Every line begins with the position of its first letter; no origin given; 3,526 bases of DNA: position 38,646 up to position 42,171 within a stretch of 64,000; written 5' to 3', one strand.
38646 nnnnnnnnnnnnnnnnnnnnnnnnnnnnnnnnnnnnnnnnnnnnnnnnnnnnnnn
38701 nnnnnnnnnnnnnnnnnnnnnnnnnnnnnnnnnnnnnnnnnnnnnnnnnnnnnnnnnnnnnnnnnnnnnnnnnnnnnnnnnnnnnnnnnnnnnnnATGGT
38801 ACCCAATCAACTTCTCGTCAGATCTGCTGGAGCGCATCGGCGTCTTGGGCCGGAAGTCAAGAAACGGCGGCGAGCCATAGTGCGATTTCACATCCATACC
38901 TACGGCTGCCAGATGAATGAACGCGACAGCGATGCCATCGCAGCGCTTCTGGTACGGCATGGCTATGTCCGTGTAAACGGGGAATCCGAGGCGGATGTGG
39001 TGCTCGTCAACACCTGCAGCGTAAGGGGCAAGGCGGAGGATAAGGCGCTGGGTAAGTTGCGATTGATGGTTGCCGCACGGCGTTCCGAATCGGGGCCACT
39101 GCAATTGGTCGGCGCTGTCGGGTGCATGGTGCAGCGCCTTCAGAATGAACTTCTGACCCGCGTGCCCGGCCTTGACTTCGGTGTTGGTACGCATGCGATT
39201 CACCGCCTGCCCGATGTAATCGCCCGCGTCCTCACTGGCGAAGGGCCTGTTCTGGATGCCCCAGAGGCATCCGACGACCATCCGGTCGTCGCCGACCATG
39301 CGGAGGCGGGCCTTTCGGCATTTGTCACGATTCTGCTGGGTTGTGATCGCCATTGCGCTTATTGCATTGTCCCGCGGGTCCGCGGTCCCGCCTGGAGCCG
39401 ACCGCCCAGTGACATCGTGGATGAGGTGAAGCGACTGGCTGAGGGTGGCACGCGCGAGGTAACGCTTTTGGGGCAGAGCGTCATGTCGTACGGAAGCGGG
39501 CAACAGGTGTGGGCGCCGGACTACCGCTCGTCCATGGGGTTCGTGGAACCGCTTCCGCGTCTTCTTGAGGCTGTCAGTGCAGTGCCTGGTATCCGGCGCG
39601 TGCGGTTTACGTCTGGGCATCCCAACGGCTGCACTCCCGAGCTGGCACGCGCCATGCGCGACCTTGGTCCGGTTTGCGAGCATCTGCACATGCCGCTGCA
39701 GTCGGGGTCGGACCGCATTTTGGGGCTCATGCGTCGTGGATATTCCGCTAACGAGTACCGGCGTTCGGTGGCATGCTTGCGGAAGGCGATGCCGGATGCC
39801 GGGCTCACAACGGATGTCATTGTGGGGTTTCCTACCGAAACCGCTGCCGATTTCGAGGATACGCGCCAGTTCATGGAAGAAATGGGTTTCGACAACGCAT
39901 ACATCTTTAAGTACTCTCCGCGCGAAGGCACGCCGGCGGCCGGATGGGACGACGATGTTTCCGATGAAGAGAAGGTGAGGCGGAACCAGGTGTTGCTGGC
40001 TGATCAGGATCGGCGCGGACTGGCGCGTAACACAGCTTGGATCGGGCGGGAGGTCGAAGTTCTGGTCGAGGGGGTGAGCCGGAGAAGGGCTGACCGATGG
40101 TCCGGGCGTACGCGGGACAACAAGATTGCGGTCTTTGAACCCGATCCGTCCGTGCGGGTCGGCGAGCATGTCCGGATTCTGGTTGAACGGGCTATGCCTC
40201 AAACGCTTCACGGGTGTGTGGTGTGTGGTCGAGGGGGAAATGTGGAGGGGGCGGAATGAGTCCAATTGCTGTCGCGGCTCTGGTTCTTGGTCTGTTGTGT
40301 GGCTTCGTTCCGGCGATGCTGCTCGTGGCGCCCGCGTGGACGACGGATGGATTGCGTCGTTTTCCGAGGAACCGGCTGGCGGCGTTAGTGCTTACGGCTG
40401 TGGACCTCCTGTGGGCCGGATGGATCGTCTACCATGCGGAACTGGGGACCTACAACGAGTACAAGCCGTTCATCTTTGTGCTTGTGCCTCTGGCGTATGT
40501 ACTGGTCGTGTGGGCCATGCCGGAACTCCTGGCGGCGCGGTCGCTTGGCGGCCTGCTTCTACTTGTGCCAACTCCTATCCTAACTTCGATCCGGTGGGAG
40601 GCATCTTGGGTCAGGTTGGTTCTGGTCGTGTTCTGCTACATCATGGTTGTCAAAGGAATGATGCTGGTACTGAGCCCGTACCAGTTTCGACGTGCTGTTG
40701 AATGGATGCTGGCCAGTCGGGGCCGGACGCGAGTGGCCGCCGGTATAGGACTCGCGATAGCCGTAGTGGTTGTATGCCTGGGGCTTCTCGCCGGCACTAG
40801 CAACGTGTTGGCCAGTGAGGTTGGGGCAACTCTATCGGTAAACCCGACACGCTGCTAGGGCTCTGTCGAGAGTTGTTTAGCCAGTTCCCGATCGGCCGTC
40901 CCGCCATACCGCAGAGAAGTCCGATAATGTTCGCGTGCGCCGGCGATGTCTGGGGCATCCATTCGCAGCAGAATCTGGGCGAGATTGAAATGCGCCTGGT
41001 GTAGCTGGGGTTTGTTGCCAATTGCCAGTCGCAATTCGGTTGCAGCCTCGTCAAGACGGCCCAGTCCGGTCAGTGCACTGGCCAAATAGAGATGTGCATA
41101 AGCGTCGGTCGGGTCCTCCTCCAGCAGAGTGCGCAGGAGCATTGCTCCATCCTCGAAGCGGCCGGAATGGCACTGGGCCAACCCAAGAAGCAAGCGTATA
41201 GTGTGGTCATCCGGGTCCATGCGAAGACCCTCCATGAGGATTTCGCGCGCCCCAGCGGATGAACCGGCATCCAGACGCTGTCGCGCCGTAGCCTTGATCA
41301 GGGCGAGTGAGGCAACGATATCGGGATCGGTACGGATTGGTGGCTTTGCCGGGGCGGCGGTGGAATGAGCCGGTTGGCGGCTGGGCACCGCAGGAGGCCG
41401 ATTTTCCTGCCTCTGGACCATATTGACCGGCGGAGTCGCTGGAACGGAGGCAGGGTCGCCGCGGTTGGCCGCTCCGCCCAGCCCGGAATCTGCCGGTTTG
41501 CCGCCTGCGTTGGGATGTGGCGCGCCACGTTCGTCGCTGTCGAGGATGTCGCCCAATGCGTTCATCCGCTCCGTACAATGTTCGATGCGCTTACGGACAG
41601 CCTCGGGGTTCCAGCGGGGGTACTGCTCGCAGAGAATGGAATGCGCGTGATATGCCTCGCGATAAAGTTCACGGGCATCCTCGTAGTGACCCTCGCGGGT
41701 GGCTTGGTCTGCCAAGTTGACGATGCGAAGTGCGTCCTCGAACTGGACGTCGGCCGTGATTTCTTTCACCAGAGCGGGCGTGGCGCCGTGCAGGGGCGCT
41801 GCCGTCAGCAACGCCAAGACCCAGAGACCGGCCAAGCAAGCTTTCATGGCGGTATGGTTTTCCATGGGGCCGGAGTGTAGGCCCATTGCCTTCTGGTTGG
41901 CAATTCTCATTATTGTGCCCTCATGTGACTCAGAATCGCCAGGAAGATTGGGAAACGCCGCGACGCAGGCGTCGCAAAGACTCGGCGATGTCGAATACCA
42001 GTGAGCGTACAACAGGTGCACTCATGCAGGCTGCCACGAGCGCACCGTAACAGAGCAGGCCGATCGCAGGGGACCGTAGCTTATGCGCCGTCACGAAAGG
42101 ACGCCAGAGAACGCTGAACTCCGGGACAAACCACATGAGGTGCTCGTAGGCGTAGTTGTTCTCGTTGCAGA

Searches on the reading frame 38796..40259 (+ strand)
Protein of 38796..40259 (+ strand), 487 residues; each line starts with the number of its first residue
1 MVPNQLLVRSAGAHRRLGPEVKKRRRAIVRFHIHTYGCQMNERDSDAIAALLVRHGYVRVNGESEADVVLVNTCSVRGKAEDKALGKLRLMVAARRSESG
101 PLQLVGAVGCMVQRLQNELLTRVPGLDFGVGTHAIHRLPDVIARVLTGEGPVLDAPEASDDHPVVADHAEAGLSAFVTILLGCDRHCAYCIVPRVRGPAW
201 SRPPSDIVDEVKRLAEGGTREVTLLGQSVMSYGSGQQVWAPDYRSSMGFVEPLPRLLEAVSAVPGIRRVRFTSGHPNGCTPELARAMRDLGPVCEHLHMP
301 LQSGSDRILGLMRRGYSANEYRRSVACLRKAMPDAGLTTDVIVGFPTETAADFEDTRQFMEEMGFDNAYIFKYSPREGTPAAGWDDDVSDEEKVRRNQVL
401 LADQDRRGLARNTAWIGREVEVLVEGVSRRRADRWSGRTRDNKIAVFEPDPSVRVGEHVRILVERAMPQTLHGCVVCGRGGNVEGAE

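Call 46: search_protein_families(library=pfam, proteins=[window:38796-40259:+], max_evalue=0.00001)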
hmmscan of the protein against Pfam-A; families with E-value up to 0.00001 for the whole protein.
window:38796-40259:+ (487 aa): 3 families
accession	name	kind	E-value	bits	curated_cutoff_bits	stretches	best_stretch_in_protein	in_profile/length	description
PF04055.27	Radical_SAM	-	6.8e-27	95.1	29.5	1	180-359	4-165/166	Radical SAM superfamily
PF00919.26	UPF0004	-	3.2e-25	88.4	27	1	30-131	1-98/98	Uncharacterized protein family UPF0004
PF01938.26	TRAM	-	1.1e-09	38.4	21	1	416-476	4-61/61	TRAM domain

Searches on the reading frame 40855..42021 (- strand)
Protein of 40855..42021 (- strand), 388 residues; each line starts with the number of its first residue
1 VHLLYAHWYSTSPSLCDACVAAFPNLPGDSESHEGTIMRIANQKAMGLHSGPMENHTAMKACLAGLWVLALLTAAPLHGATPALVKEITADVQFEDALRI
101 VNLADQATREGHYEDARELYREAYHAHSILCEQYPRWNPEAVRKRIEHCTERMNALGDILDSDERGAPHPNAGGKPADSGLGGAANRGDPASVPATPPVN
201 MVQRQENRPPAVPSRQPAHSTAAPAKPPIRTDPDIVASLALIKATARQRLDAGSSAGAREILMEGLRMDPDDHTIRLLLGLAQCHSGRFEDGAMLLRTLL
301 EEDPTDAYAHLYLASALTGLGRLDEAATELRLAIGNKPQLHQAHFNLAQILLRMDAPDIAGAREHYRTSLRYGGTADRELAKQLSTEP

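Call 46: search_protein_families(library=pfam, proteins=[window:40855-42021:-], max_evalue=0.00001)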
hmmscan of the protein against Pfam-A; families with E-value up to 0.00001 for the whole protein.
window:40855-42021:- (388 aa): 7 families
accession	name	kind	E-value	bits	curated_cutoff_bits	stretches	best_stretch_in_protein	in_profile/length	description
PF13432.12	TPR_16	-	9.8e-14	51.9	32.7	1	287-339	11-63/65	Tetratricopeptide repeat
PF14559.12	TPR_19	-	1.9e-12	47.7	25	1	286-339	4-57/68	Tetratricopeptide repeat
PF13428.12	TPR_14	-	5.8e-12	45.5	23.5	0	309-350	3-44/44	Tetratricopeptide repeat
PF13431.12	TPR_17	-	2.4e-10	40.3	24.4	0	296-326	2-32/34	Tetratricopeptide repeat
PF07719.23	TPR_2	-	4.8e-08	33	27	0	102-123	6-27/34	Tetratricopeptide repeat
PF13414.12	TPR_11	-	4.2e-07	30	26.8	0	317-354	4-41/42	TPR repeat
PF14561.12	TPR_20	-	6.5e-06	26.8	25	0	262-329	11-80/90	Tetratricopeptide repeat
